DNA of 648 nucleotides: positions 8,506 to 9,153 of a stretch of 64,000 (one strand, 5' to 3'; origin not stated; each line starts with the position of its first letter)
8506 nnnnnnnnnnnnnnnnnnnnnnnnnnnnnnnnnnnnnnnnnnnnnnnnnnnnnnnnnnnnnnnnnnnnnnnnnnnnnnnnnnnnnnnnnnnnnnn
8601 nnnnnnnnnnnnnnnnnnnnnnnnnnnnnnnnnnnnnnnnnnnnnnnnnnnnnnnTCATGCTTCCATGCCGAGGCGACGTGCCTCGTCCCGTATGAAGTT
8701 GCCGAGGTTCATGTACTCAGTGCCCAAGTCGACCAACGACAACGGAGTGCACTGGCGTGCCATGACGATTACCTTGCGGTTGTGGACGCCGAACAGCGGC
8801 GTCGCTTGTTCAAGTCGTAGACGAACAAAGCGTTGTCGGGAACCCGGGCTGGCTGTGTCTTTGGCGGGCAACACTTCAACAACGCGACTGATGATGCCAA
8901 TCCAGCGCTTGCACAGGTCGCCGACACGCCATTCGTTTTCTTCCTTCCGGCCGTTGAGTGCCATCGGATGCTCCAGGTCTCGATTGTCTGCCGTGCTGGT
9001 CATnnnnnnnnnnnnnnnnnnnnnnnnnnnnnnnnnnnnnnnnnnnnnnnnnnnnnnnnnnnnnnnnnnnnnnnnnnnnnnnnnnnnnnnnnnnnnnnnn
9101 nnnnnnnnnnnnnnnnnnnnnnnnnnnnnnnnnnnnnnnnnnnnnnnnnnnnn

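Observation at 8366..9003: Second paralog family (family B) with conserved C-terminal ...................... helix pair, in two tandem pairs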

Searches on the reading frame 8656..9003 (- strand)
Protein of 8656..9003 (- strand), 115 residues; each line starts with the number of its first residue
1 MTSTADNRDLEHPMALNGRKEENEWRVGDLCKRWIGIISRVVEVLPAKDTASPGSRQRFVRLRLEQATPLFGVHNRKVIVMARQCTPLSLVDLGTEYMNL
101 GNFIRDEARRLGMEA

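Call 8: search_protein_families(library=pfam, proteins=[window:8656-9003:-], max_evalue=10)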
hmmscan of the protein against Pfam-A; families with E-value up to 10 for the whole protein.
window:8656-9003:- (115 aa): 0 families

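Call 9: search_protein_families(library=phrogs, proteins=[window:8656-9003:-], max_evalue=10)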
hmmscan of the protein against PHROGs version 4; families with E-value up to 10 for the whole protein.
window:8656-9003:- (115 aa): 0 families

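Call 23: predict_structure(alignment_id=A2)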
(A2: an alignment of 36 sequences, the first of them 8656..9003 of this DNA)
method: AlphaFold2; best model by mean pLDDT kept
length: 115 residues; sequences in the alignment: 36
mean_pLDDT: 83.7   pTM: 0.67
mean pLDDT of the five models: 83.7, 83.5, 83.5, 82.7, 82.3
residues with pLDDT >= 90: 69; 70-90: 20; 50-70: 17; < 50: 9
segments of 3 or more residues with pLDDT < 50: 12-19
pLDDT, mean of each block of 10 residues (from residue 1): 57 48 86 88 97 95 89 82 94 90 94 87
secondary structure, 60 per line:
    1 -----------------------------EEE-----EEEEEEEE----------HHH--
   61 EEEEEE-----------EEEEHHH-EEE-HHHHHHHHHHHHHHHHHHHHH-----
elements in order: E30-32 E38-45 E61-66 E78-81 E86-88 H90-110
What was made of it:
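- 8656..9003 (-): B2, first gene of pair 1. It is 115 aa from the ATG at 9003 but more likely 102 aa from the ATG at 8964. Basic, pI 9.2. AF2 model: pLDDT 83.7, strands E30-32, E38-45, E61-66, E78-81, E86-88 and helix H90-110 (call 23).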

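Call 31: fold_search(model_id=the predicted structure, library=viral)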
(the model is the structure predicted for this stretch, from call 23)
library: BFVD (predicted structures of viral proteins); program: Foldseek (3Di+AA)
matches with E <= 10: 731; with E <= 0.001: 0
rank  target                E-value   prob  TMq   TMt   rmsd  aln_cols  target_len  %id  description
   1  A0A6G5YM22            3.7e-03  1.00  0.41  0.15  15.8       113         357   16  (no name in the UniProt tables at hand)
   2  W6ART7                8.7e-03  1.00  0.45  0.65   2.7        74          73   14  DUF1653 domain-containing protein [Erwinia phage Ea35-70]
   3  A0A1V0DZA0            1.0e-02  1.00  0.39  0.72   3.2        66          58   20  Uncharacterized protein [Acinetobacter phage WCHABP12]
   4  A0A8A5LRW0            1.6e-02  1.00  0.43  0.13   8.5        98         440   15  Uncharacterized protein [Arthrobacter phage Prairie]
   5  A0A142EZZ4            1.7e-02  1.00  0.51  0.48   4.2       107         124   13  (no name in the UniProt tables at hand)
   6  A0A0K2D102            1.8e-02  1.00  0.42  0.24   3.0        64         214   23  Uncharacterized protein [Bacillus phage AvesoBmore]
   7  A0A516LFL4            1.9e-02  0.99  0.40  0.55   6.1        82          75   15  (no name in the UniProt tables at hand)
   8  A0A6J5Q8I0            2.3e-02  1.00  0.43  0.78   2.6        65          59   12  Uncharacterized protein [uncultured Caudovirales phage]
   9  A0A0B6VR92            2.3e-02  1.00  0.43  0.75   2.5        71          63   13  Uncharacterized protein [Edwardsiella phage PEi20]
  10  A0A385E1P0            2.5e-02  1.00  0.40  0.60   4.4        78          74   19  Uncharacterized protein [Gordonia phage Phistory]
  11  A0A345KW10            2.6e-02  1.00  0.40  0.24   4.8        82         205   11  (no name in the UniProt tables at hand)
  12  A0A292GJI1            3.2e-02  0.98  0.38  0.49   7.1        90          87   11  (no name in the UniProt tables at hand)
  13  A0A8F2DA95            3.2e-02  0.97  0.37  0.43  13.5       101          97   13  Uncharacterized protein [Gordonia phage VanLee]
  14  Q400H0                3.8e-02  1.00  0.41  0.68   3.0        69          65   12  Gp30.5 protein [Enterobacteria phage TuIa]
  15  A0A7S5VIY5            3.8e-02  0.99  0.43  0.40   5.9       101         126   13  (no name in the UniProt tables at hand)
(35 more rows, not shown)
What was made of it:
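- Closest known: Small phage proteins of unknown function with SH3-like folds. Same: These are the best viral Foldseek matches (call 31).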

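Call 40: search_protein_representatives(alignment_id=A2)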
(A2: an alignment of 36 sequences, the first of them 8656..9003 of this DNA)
Query: 36 sequences, 109 profile positions. Proteins with E-value up to 0.001 (for the whole library): 235; up to 1e-10: 87; up to 1e-30: 0. The best 150 are listed.
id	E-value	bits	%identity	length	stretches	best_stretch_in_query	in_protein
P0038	5.1e-29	116.8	-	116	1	6-106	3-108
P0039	2.8e-28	114.4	-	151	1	5-107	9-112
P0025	5.1e-28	113.6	-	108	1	3-104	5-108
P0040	1.9e-26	108.5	-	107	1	5-105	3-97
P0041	2.6e-26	108.1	-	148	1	3-107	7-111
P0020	6.6e-26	106.8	-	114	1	12-107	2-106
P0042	3.0e-25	104.7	-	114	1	5-105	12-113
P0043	4.9e-25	104.0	-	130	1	6-106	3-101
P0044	1.2e-24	102.7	-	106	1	4-107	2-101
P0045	4.9e-24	100.8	-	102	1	5-105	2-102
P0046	5.1e-24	100.7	-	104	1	5-106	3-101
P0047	5.5e-24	100.6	-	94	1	1-105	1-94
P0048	2.8e-23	98.4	-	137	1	9-107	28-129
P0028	3.8e-23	97.9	-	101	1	6-104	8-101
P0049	4.5e-23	97.7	-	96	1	1-106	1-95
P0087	4.1e-13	65.6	-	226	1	11-102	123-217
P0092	2.3e-12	63.2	-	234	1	6-106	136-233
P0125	2.9e-10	56.5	-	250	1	10-102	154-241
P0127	3.7e-10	56.1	-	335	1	6-105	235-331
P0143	4.3e-09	52.7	-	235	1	11-103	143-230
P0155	1.9e-08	50.6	-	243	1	10-101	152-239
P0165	4.9e-08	49.3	-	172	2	45-105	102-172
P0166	5.7e-08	49.1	-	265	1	13-105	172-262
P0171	1.2e-07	48.0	-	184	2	70-105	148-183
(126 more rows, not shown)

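Call 42: search_protein_families(library=pfam, proteins=[P0092, P0125, P0127, P0143, P0155, P0166, P0171, P0165, P0087], max_evalue=1)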
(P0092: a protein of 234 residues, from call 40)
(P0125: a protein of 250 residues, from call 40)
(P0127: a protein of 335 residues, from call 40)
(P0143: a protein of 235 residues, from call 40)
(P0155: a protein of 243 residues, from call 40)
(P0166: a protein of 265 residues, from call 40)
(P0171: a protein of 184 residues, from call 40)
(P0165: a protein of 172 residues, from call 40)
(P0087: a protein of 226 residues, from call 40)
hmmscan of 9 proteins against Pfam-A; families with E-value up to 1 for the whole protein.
P0092 (234 aa): 0 families

P0125 (250 aa): 1 family
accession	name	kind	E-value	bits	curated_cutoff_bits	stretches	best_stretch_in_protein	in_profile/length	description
PF12891.13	Glyco_hydro_44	-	0.15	12.4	25.1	1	93-124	131-162/223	Glycoside hydrolase family 44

P0127 (335 aa): 0 families

P0143 (235 aa): 0 families

P0155 (243 aa): 0 families

P0166 (265 aa): 0 families

P0171 (184 aa): 1 family
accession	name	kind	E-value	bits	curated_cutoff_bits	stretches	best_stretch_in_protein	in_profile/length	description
PF09158.15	MotCF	-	0.1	13.1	25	1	139-179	52-92/103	Bacteriophage T4 MotA, C-terminal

P0165 (172 aa): 0 families

P0087 (226 aa): 0 families

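Call 45: search_dna_similar(query=window:8656-9003:-, collection=phages, mode=protein, max_evalue=1)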
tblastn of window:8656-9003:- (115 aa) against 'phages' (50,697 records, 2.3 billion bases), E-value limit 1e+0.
No match.

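Call 49: find_related_loci(query=A5, collection=genome_contigs, flank=10000)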
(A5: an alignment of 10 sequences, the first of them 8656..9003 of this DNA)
Query A5 (115 aa) in genome_contigs; peptide patterns used: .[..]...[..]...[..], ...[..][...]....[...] (x = any residue, [..] = any of these).
19 stretches matched a pattern, but none encodes a relative of the query by tblastn (E <= 1e-3).
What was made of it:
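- No hit in GenBank phages (call 45) or in GTDB genomes (call 49). The family is absent from bacterial genomes (call 49).
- Tried and rejected: GTDB genome scan with the B2-group alignment: no relative (call 49).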

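Call 53: find_related_loci(query=A5, collection=viral_contigs, flank=10000)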
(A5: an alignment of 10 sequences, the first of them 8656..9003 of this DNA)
Query A5 (115 aa) in viral_contigs; peptide patterns used: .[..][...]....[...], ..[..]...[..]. (x = any residue, [..] = any of these).
139 stretches matched a pattern; 1 encode a relative of the query (tblastn E <= 1e-3); 1 distinct loci.
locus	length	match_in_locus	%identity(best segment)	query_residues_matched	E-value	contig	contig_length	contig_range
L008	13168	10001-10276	34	25-112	6e-9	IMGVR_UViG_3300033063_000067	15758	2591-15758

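Call 66: search_solved_structures(query=A2, max_evalue=10)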
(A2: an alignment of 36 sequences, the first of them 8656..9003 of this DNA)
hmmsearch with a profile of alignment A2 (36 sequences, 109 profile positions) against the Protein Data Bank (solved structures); distinct sequences matched with E-value up to 10: 9.
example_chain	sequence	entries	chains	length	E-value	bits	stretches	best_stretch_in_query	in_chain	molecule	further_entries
6zhl_A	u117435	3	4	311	0.68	13.4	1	12-42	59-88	Small ribosomal subunit biogenesis GTPase RsgA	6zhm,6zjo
9j8g_A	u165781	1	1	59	0.99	12.9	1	9-42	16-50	Z-DNA-binding protein 1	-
1j75_A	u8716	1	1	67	1.3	12.4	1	9-42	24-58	Tumor Stroma and Activated Macrophage Protein DLM-1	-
5yr4_A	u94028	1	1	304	1.8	12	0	77-103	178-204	Methionine aminopeptidase 1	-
2g6p_A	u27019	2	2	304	1.8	12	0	77-103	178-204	Methionine aminopeptidase 1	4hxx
5ykp_A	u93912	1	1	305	1.8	12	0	77-103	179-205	Methionine aminopeptidase 1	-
5yr5_A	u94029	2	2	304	1.8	12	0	77-103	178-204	Methionine aminopeptidase 1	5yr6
4u6w_A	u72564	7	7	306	1.8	12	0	77-103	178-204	Methionine aminopeptidase 1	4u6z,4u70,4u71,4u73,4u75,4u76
4u1b_A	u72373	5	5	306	1.9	12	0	77-103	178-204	Methionine aminopeptidase 1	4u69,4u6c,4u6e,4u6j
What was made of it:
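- On Royal superfamily (Tudor / chromo-barrel / PWWP): A profile search of PDB sequences gives nothing below E 0.68 (call 66).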

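Call 67: search_protein_families(library=padloc, proteins=[window:8656-9003:-, P0125, P0127, P0171], max_evalue=1)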
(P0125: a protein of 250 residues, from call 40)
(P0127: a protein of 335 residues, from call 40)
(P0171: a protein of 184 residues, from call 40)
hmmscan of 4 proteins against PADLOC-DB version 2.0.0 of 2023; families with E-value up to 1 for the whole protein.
window:8656-9003:- (115 aa): 0 families

P0125 (250 aa): 1 family
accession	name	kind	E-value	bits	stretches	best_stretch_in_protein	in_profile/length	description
PDLC00239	LmuA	-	0.062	10.6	1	15-61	198-244/349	DUF4297 domain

P0127 (335 aa): 0 families

P0171 (184 aa): 0 families

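Call 68: search_protein_families(library=ncbifam, proteins=[window:8656-9003:-, P0125, P0127, P0171], max_evalue=1)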
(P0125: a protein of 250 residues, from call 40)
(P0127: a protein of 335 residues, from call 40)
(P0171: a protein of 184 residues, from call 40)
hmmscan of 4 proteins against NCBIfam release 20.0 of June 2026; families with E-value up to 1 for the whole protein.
window:8656-9003:- (115 aa): 0 families

P0125 (250 aa): 1 family
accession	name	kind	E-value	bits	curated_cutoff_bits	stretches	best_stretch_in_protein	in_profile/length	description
NF002647.0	PRK02318.1-3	equivalog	0.077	12.3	357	1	168-211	152-197/384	mannitol-1-phosphate 5-dehydrogenase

P0127 (335 aa): 0 families

P0171 (184 aa): 0 families
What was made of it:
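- Tried and rejected: Pfam, PHROGs, NCBIfam, PADLOC and PDB sequence profiles: no usable hit (calls 8, 9, 66-68).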
